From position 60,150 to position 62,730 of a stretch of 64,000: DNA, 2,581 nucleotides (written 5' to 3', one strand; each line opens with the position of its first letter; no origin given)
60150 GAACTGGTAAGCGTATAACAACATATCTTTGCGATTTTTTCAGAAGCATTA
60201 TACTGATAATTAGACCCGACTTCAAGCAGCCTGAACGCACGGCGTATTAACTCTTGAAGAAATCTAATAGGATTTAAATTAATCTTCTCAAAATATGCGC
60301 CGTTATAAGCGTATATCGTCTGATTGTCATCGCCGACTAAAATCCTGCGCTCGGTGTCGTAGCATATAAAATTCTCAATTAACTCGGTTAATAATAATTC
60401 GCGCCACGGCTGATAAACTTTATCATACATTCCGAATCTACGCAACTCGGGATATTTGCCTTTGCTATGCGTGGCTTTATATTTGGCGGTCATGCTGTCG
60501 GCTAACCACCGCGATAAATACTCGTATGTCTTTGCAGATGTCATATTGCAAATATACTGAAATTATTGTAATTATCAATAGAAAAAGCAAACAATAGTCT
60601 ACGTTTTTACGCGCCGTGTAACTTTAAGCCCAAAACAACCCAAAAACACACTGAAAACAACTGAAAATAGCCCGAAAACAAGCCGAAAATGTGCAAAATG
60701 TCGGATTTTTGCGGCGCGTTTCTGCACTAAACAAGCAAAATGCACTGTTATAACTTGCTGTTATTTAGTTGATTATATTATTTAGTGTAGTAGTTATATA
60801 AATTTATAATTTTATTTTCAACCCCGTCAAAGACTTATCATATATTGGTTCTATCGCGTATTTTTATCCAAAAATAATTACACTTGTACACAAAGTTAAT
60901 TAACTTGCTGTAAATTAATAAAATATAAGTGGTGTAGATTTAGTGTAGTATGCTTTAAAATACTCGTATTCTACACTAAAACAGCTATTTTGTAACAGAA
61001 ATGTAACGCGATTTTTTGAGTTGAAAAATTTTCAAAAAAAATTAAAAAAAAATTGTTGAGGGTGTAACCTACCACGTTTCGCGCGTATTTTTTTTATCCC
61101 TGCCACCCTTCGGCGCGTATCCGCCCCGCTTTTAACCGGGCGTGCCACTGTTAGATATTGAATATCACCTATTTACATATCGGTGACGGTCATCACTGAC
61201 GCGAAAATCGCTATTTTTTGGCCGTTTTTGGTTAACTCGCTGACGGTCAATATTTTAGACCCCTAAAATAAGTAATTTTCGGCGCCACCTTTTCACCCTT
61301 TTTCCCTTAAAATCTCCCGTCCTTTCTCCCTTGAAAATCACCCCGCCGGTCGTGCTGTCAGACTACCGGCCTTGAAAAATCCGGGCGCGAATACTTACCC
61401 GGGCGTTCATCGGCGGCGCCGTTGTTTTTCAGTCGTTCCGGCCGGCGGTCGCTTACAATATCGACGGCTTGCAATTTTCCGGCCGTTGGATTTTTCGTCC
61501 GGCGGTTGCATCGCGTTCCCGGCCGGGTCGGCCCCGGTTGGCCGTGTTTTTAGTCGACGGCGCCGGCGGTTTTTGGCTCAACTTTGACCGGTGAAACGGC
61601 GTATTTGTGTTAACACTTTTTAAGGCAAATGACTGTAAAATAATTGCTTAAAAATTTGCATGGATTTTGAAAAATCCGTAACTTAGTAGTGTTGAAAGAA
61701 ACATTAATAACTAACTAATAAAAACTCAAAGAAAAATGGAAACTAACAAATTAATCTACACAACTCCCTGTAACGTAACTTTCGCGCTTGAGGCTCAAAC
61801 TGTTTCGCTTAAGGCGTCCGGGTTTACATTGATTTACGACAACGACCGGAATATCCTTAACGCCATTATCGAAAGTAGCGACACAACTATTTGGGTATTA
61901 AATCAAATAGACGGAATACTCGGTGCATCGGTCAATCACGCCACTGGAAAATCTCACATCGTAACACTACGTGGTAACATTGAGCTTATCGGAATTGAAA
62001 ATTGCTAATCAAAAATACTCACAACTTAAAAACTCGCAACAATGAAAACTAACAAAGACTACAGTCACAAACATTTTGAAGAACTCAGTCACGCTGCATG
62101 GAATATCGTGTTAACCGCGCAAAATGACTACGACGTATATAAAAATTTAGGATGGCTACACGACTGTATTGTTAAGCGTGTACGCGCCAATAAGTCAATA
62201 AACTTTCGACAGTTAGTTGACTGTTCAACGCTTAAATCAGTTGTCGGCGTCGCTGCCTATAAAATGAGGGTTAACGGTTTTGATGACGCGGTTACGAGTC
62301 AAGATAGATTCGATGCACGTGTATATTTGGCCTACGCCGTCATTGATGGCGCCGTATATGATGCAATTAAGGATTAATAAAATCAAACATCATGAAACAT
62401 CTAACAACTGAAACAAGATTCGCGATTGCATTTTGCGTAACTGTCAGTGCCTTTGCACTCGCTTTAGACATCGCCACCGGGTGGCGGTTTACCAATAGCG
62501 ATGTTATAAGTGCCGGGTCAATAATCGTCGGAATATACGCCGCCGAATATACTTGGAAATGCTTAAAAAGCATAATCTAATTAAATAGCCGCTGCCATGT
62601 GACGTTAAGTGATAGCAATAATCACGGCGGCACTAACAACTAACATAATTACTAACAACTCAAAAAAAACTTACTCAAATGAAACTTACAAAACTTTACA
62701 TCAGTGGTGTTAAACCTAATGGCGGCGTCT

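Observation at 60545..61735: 1.2-kb gene-free region with phased A-tracts, nested palindromes and GC-rich iteron-like triple repeat, flanked by replication genes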

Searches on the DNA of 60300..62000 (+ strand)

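Call 6: search_rna_families(source=window, start=60300, end=62000, threshold=evalue, max_evalue=1, show_alignments=3)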
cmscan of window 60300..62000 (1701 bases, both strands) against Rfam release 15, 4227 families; matches with E-value up to 1: 2.
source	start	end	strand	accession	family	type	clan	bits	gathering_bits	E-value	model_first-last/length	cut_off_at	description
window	61637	61682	-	RF00032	Histone3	Cis-reg;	-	18.6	34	0.072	1-46/46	no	Histone 3' UTR stem-loop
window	61014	61099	+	RF01474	rli42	Gene; sRNA;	-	17.1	80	0.71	14-100/171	no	Listeia sRNA rli42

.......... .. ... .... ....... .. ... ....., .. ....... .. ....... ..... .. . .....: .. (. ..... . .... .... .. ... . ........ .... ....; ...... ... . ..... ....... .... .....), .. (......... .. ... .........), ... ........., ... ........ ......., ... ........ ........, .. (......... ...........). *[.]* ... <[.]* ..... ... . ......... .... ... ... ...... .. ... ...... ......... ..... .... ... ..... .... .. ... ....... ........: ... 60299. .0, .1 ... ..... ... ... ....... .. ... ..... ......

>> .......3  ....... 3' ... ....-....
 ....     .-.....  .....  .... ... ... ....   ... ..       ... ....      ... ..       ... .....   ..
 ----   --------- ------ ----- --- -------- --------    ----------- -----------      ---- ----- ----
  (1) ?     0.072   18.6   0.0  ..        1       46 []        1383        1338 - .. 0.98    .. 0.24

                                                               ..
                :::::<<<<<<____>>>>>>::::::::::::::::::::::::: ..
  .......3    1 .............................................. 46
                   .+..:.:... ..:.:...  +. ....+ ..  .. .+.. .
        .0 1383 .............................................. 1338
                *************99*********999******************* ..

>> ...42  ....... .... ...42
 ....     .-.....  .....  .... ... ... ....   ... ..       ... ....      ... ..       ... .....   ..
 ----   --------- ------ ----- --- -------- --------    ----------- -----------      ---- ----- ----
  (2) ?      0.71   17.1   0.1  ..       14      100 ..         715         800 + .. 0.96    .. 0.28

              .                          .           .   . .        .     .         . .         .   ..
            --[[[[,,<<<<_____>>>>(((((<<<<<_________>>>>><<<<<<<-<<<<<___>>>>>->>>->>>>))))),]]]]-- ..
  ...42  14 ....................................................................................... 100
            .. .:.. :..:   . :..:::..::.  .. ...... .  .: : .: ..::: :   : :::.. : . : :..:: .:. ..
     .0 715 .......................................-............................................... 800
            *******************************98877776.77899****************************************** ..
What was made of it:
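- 61661..61678 (.): Palindrome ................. It is one of four clustered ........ sites (60703-10 -, 61375-82 +, 61488-95 -, 61670-77 +). Call 6 shows only a chance Histone3 hairpin hit.
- On Known RNA family (Rfam 15): The window gap gave only chance hits at E>=0.07 (call 6).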

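Call 8: search_dna_similar(query=window:60300-62000:+, collection=phages, mode=distant, max_rows=20)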
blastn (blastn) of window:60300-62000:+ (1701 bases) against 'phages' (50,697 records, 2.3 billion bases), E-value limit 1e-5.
No match.

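Call 70: search_dna_similar(query=window:60545-61735:+, collection=plasmids, mode=distant, max_evalue=0.01, max_rows=15)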
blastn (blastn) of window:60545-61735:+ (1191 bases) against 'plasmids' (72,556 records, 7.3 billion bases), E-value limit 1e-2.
No match.

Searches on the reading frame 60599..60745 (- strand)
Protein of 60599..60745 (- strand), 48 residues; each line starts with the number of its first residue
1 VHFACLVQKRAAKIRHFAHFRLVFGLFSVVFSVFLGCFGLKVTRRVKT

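Call 75: search_protein_families(library=pfam, proteins=[window:60599-60745:-], max_evalue=0.1)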
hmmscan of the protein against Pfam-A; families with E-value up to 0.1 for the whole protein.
window:60599-60745:- (48 aa): 0 families

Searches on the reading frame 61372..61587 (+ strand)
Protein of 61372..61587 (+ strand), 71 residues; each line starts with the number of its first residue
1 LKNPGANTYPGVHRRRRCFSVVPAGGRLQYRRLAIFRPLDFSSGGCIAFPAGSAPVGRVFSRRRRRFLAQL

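Call 75: search_protein_families(library=pfam, proteins=[window:61372-61587:+], max_evalue=0.1)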
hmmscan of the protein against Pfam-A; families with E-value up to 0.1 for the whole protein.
window:61372-61587:+ (71 aa): 0 families
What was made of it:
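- Tried and rejected: ORF 61372-61587 has no family (call 75).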

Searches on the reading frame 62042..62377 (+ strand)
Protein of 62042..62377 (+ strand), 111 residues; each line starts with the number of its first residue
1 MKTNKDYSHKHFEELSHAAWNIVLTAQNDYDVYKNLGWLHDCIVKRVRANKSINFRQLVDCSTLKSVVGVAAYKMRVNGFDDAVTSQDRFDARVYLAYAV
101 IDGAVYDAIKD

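Call 11: search_protein_families(library=pfam, proteins=[window:62042-62377:+], max_evalue=0.01)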
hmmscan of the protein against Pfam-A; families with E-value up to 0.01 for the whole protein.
window:62042-62377:+ (111 aa): 0 families

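Call 12: search_protein_families(library=phrogs, proteins=[window:62042-62377:+], max_evalue=0.01)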
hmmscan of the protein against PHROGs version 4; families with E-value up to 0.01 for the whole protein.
window:62042-62377:+ (111 aa): 1 family
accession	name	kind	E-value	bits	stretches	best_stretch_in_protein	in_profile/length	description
phrog_16681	-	unknown function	0.0043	18.1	1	2-39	111-148/201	-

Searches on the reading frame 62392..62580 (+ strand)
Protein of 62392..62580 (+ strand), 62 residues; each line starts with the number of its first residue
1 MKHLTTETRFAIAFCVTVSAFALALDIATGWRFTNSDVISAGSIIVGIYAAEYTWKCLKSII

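Call 75: search_protein_families(library=pfam, proteins=[window:62392-62580:+], max_evalue=0.1)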
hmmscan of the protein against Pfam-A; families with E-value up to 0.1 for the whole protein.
window:62392-62580:+ (62 aa): 1 family
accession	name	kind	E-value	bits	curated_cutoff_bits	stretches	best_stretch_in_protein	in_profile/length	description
PF18463.6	PCSK9_C3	-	0.056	14.1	26.7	0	28-54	26-52/74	Proprotein convertase subtilisin-like/kexin type 9 C-terminal domain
